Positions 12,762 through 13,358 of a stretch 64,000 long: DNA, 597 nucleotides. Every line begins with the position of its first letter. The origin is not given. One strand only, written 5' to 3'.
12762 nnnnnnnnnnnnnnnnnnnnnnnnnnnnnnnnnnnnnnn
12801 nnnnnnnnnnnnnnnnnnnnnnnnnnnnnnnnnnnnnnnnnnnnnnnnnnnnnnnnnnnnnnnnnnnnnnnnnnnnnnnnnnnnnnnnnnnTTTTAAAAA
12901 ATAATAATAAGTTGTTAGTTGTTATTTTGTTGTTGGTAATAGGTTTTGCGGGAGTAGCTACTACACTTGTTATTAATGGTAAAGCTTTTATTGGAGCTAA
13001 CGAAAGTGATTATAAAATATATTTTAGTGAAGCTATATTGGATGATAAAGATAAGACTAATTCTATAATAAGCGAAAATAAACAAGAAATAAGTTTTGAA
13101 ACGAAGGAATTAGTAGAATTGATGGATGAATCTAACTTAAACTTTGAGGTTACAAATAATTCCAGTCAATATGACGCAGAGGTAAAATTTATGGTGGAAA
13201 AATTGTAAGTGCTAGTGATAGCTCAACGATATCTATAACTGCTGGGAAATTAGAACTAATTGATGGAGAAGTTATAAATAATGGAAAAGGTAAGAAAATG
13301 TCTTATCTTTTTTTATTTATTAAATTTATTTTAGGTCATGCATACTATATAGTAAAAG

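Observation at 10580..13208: A shared N-terminal secretion/anchor module on unrelated enzymes, with one decayed copy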

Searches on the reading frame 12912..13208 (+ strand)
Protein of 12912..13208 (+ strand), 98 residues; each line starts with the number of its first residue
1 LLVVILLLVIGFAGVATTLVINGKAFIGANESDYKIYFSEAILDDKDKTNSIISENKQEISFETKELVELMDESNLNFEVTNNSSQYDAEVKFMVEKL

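Call 5: search_protein_families(library=pfam, proteins=[window:12912-13208:+], max_evalue=0.1)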
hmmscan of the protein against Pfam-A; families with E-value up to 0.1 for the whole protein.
window:12912-13208:+ (98 aa): 0 families

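Call 6: search_protein_families(library=ncbifam, proteins=[window:12912-13208:+], max_evalue=0.1)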
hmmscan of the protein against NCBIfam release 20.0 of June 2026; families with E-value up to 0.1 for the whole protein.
window:12912-13208:+ (98 aa): 2 families
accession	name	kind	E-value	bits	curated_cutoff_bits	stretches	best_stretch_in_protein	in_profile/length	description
NF033175.1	fuso_auto_Nterm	subfamily_domain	0.001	19.1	55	1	4-90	23-103/120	autotransporter-associated N-terminal domain-containing protein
NF047690.1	LIC20036_fam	subfamily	0.094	12.5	250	1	5-76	12-78/195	LIC20036 family protein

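Call 37: find_encoding_contigs(protein=window:12912-13208:+, flank=3000)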
Protein window:12912-13208:+ (98 aa): 24 contigs read that carry it; 6 places shown.
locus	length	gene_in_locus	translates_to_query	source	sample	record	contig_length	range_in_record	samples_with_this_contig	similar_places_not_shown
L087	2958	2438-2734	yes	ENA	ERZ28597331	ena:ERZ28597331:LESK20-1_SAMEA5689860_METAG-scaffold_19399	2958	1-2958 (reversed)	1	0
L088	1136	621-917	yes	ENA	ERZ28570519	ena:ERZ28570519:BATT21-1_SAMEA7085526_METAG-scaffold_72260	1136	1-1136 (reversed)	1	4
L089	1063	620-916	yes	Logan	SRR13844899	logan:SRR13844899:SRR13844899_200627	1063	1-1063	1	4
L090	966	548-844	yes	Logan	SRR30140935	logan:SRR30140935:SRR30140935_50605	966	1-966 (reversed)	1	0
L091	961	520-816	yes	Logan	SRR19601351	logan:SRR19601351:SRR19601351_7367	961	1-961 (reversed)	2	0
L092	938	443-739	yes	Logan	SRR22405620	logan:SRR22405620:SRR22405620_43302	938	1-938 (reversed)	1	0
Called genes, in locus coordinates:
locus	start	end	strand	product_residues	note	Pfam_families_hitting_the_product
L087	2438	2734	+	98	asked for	-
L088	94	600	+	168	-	-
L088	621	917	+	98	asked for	-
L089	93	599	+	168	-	-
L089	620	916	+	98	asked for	-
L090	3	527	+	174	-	?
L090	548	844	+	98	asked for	-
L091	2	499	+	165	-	?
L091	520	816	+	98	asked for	-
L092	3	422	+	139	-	?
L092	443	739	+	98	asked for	-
